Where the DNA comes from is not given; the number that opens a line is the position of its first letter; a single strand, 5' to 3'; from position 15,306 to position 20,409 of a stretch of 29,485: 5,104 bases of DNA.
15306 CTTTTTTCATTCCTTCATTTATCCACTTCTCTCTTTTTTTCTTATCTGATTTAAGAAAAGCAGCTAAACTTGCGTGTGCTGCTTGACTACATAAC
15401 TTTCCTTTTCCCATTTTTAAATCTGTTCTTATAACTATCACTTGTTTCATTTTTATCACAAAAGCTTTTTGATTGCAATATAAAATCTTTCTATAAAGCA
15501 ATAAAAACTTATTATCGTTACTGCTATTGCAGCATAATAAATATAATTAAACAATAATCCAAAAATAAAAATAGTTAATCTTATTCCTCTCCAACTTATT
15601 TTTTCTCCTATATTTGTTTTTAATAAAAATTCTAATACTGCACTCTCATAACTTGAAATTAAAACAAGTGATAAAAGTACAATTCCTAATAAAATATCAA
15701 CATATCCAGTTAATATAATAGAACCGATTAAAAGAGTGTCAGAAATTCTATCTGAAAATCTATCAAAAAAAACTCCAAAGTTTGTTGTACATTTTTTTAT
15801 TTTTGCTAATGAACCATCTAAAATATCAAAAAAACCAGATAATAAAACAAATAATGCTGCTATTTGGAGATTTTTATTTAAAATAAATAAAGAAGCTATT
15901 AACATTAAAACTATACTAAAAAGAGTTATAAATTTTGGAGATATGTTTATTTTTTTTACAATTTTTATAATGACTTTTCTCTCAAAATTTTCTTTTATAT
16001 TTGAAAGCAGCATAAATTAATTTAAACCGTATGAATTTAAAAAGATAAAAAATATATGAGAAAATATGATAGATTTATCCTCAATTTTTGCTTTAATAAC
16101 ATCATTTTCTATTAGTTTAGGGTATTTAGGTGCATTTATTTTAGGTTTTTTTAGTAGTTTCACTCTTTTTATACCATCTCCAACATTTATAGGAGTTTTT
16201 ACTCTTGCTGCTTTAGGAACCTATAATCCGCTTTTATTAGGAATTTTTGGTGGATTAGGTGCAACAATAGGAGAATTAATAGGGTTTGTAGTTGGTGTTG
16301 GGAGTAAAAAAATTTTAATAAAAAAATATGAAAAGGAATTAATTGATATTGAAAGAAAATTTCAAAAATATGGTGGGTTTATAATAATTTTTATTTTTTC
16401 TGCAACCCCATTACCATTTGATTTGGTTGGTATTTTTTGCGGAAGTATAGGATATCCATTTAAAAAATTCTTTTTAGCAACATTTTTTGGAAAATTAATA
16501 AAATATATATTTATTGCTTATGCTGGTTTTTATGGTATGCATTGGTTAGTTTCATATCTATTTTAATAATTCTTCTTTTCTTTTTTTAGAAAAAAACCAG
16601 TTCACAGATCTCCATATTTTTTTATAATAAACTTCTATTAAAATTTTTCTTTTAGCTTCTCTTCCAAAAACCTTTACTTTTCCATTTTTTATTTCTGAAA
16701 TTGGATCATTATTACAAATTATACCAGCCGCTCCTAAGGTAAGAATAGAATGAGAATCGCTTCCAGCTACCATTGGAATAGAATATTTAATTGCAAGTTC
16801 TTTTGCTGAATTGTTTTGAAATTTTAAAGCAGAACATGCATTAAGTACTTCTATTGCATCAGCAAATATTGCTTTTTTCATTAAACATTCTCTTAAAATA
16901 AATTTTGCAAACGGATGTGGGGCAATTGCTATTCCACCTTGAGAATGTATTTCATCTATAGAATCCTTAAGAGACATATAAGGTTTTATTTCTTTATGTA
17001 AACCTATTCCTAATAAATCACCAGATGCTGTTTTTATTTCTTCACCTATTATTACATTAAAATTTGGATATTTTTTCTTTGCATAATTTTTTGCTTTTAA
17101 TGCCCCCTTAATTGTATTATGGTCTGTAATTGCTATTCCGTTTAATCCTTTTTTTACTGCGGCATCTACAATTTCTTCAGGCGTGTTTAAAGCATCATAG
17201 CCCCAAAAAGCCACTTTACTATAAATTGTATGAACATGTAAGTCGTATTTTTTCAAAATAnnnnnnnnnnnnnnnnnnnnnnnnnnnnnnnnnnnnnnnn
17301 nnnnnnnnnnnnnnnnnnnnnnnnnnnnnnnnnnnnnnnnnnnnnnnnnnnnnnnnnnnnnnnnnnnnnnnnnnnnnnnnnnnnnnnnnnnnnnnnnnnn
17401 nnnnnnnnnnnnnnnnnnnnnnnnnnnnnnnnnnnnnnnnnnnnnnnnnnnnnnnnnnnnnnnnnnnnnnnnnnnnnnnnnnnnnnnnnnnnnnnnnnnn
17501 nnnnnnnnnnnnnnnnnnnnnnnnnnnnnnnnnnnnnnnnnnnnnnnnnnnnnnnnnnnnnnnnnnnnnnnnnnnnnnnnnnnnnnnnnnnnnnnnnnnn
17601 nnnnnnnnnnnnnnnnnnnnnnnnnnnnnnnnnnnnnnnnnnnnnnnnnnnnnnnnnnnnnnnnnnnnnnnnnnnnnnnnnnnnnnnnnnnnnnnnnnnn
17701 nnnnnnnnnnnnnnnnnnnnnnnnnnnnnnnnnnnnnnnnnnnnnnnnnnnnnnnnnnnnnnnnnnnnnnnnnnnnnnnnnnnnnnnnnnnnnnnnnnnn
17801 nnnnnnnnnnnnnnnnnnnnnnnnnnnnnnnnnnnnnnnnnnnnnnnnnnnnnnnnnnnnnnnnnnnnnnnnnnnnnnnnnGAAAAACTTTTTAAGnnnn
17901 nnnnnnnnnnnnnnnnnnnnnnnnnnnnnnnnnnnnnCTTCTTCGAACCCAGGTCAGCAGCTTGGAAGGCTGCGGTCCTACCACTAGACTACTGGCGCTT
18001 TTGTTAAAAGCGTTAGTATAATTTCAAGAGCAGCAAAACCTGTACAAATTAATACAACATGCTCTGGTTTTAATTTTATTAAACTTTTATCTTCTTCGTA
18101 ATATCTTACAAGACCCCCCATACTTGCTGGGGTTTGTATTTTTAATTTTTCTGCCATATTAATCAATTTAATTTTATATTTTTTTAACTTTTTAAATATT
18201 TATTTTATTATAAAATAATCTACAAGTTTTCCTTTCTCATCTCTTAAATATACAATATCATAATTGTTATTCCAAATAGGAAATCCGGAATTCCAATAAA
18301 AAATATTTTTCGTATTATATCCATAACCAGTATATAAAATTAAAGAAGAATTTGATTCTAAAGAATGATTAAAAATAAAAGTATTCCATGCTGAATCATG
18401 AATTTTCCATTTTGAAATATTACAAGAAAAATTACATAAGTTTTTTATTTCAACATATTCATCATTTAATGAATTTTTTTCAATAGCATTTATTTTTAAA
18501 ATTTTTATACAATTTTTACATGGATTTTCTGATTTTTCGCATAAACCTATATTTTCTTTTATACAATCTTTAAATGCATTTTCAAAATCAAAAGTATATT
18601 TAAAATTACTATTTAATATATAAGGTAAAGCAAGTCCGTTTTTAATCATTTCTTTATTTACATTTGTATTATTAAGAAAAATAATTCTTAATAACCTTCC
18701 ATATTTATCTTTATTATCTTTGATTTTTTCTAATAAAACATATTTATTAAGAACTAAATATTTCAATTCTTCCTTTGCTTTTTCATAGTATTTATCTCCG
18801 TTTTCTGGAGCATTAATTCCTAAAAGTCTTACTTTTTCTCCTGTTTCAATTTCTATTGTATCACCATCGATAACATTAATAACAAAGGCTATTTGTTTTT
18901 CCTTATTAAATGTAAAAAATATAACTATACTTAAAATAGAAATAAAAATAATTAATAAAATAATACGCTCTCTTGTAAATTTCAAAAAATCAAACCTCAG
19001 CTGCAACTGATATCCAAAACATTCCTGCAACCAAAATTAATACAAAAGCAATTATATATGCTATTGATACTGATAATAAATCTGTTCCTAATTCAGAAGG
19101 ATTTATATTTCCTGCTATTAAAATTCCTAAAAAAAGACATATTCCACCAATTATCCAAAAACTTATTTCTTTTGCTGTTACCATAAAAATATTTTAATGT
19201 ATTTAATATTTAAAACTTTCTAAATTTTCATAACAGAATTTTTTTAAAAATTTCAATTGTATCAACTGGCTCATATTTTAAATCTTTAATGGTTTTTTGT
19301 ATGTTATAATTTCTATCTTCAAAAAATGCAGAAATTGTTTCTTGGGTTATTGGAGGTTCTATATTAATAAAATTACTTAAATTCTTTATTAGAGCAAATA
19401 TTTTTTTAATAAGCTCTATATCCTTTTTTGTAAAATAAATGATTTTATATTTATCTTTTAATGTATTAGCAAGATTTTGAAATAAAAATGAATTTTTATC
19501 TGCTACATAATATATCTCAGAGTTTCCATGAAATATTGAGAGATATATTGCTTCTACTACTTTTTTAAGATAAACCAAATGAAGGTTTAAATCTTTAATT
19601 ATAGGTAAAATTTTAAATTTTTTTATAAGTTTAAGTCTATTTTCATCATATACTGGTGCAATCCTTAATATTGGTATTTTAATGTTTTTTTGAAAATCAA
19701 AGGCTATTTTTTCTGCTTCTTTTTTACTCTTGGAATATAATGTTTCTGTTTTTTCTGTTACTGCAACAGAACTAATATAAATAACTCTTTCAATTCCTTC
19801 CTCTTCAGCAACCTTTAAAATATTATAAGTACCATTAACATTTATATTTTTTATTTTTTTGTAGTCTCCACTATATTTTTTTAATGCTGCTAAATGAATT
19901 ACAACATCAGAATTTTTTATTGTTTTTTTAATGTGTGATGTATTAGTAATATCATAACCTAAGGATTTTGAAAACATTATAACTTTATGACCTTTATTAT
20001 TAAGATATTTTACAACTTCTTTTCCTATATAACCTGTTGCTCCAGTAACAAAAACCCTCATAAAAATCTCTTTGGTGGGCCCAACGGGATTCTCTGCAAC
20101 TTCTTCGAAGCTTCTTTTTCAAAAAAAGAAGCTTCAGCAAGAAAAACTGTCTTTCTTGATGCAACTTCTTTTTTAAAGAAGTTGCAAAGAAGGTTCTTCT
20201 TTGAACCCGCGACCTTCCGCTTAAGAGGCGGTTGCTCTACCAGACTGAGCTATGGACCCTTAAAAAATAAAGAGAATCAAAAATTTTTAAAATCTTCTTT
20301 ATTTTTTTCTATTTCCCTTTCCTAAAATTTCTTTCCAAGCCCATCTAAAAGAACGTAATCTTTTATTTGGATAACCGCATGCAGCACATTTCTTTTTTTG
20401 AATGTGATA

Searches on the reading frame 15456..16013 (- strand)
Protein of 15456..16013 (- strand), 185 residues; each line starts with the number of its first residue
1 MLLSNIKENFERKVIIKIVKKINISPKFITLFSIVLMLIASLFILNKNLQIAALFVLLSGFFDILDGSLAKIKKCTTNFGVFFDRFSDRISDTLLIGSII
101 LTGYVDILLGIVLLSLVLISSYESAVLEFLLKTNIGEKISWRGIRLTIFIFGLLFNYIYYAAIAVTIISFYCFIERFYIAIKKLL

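Call 16: search_protein_families(library=pfam, proteins=[window:15456-16013:-])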
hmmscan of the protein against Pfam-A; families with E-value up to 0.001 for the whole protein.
window:15456-16013:- (185 aa): 1 family
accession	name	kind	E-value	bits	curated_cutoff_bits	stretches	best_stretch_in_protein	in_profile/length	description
PF01066.26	CDP-OH_P_transf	-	6.8e-15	56.2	22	1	25-166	3-150/152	CDP-alcohol phosphatidyltransferase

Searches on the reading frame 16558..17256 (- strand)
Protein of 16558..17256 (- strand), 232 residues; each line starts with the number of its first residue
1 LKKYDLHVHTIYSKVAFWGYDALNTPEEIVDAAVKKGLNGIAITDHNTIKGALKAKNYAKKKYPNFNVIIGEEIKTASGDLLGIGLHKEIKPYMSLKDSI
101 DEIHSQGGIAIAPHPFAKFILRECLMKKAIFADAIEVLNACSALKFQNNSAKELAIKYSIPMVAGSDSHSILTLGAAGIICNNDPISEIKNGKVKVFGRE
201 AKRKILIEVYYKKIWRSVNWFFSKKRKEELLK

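Call 16: search_protein_families(library=pfam, proteins=[window:16558-17256:-])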
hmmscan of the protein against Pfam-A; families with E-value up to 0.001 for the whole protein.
window:16558-17256:- (232 aa): 2 families
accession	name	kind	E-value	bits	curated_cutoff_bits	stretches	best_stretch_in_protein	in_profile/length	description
PF02811.25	PHP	-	3.1e-11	44.3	26.4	1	5-78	1-67/164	PHP domain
PF13263.12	PHP_C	-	1.4e-07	31.4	21.3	1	147-181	3-37/56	PHP-associated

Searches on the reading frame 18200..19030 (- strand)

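Call 16: search_protein_families(library=pfam, proteins=[window:18200-19030:-])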
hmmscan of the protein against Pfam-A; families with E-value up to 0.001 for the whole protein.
window:18200-19030:- (276 aa): 2 families
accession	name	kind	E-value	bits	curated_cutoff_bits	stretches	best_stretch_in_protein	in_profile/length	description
PF00565.23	SNase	-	7.3e-16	59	21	1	66-163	1-104/107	Staphylococcal nuclease homologue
PF00932.25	LTD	-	2.7e-12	47.4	34.3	1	178-272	8-104/109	Lamin Tail Domain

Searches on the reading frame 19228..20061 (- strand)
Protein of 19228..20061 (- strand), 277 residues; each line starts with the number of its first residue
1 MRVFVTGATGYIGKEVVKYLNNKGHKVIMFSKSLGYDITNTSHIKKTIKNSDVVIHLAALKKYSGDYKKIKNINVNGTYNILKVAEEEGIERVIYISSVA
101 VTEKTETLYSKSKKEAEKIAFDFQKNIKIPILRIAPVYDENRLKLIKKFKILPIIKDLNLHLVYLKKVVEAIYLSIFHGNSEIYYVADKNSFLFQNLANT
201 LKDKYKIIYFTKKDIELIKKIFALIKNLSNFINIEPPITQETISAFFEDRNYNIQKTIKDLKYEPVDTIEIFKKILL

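Call 16: search_protein_families(library=pfam, proteins=[window:19228-20061:-])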
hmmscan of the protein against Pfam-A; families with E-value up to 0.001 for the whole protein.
window:19228-20061:- (277 aa): 10 families
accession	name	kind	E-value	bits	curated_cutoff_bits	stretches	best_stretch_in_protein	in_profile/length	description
PF01370.27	Epimerase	-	3.8e-20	72.7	20.9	1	3-107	1-124/240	NAD dependent epimerase/dehydratase family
PF07993.18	NAD_binding_4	-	2.2e-15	56.9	20.1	1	42-105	80-143/258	Male sterility protein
PF04321.23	RmlD_sub_bind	-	2.1e-13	50.5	27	1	1-147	1-161/287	RmlD substrate binding domain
PF01073.25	3Beta_HSD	-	4.6e-13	49.3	22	1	34-102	50-120/280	3-beta hydroxysteroid dehydrogenase/isomerase family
PF02719.21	Polysacc_synt_2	-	4.5e-11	42.9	20.2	1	36-127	61-156/293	Polysaccharide biosynthesis protein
PF13460.12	NAD_binding_10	-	6.8e-11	42.8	27.2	1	7-111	1-111/184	NAD(P)H-binding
PF16363.11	GDP_Man_Dehyd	-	1.1e-08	35.4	27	1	36-98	59-129/332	GDP-mannose 4,6 dehydratase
PF05368.20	NmrA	-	0.00019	21.6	27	0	2-95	4-104/298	NmrA-like family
PF00106.31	adh_short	-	0.00023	21.1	26.6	0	3-34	3-34/195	short chain dehydrogenase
PF08659.16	KR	-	0.00041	20.7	22.6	0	3-57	3-57/180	KR domain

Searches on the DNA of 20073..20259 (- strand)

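Call 55: search_dna_similar(query=window:20073-20259:-, collection=phages, mode=distant, max_evalue=0.01, max_rows=10)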
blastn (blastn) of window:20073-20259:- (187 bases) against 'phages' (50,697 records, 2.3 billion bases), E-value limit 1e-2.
Records with a match: 841; places in all: 875; records where one place covers at least 80% of the query: 0.
Best place of each record, by identity: 90-95% 2; 80-90% 795; 60-80% 44.
By first word of the organism name: Mycobacterium 201; Salmonella 190; Klebsiella 90; Escherichia 74; Synechococcus 68; Gordonia 25; Stenotrophomonas 23; Aeromonas 21; Erwinia 19; Streptomyces 15; and 39 more.
By host as written in the record: Mycobacterium smegmatis mc2 155 152; Synechococcus 56; - 53; Klebsiella pneumoniae 40; Salmonella enterica subsp. enterica serovar Enteritidis PT1 33; Escherichia coli 26; Mycobacterium smegmatis mc#155 25; Gordonia terrae 3612 24; and 196 more.
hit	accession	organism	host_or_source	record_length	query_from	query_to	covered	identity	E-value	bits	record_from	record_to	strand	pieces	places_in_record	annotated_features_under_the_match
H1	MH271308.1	Microbacterium phage Percival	Microbacterium foliorum NRRL B-24224 SEA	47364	3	59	30%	89.5%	2e-12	77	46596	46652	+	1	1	74: tRNA-Lys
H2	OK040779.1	Microbacterium phage Gretchen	Microbacterium paraoxydans NWU1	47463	3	59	30%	89.5%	2e-12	77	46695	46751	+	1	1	73: tRNA-Lys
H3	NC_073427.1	Microbacterium phage Franklin22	Microbacterium testaceum NRRL B-24232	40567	4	57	29%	92.6%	2e-12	77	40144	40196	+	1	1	73: tRNA-Lys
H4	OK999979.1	Microbacterium phage Franklin22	Microbacterium testaceum NRRL B-24232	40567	4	57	29%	92.6%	2e-12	77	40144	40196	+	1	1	73: tRNA-Lys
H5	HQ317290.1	Synechococcus phage S-RIM2 R21_2007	Synechococcus sp. WH7803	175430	1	60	32%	83.3%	2e-7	61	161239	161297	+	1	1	tRNA-Arg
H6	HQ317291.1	Synechococcus phage S-RIM2 R9_2006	Synechococcus sp. WH7803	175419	1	60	32%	83.3%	2e-7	61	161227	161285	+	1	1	tRNA-Arg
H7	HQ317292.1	Synechococcus phage S-RIM2 R1_1999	Synechococcus sp. WH7803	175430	1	60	32%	83.3%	2e-7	61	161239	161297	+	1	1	tRNA-Arg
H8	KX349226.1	Synechococcus phage S-RIM2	USA: Vineyard Sound, Massachusetts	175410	1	60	32%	83.3%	2e-7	61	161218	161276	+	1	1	tRNA-Arg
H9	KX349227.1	Synechococcus phage S-RIM2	USA: Vineyard Sound, Massachusetts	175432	1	60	32%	83.3%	2e-7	61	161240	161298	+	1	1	tRNA-Arg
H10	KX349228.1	Synechococcus phage S-RIM2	USA: Vineyard Sound, Massachusetts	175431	1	60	32%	83.3%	2e-7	61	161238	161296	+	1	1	tRNA-Arg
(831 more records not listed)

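Call 56: search_dna_similar(query=window:20073-20259:-, collection=plasmids, mode=distant, max_evalue=0.01, max_rows=10)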
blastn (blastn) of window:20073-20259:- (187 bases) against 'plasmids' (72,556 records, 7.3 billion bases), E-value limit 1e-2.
Records with a match: 47; places in all: 58; records where one place covers at least 80% of the query: 0.
Best place of each record, by identity: 90-95% 1; 80-90% 45; 60-80% 1.
By first word of the organism name: Pseudomonas 4; Klebsiella 3; Variovorax 3; Acetobacter 2; Arthrobacter 2; Ralstonia 2; Anoxybacillus 2; Escherichia 2; Listeria 2; Curtobacterium 1; and 24 more.
By predicted mobility (MOB-suite, as given by PLSDB): non-mobilizable 41; mobilizable 3; conjugative 3.
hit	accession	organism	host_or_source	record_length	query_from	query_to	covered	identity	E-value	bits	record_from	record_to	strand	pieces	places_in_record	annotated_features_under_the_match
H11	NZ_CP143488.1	Pseudomonas silesiensis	single cell,landfill for plastics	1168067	8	59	28%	90.6%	1e-8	67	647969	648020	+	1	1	record has no annotation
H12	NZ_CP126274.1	Curtobacterium sp. MCBD17_040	-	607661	7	60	29%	87.0%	5e-8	64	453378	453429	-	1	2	none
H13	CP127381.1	Aerococcus tenax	Homo sapiens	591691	1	57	30%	82.5%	2e-5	55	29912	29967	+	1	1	none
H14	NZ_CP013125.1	Pseudomonas mendocina S5.2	rhizosphere soil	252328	8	60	28%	87.0%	2e-6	60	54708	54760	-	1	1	none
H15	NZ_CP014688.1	Acetobacter persici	water kefir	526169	8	60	28%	86.8%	2e-7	63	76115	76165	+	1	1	hypothetical protein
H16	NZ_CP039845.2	Acetobacter pasteurianus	whole organism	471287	8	60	28%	86.8%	2e-7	63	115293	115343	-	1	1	none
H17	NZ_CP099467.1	Arthrobacter caoxuetaonis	single cell,faeces,Qinghai,China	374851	8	60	28%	86.8%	6e-7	62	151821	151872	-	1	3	none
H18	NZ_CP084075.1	Fusobacterium vincentii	-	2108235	1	57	30%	79.3%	4e-3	48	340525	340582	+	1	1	none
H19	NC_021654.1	Klebsiella pneumoniae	-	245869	8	60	28%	84.9%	6e-7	61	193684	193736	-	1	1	none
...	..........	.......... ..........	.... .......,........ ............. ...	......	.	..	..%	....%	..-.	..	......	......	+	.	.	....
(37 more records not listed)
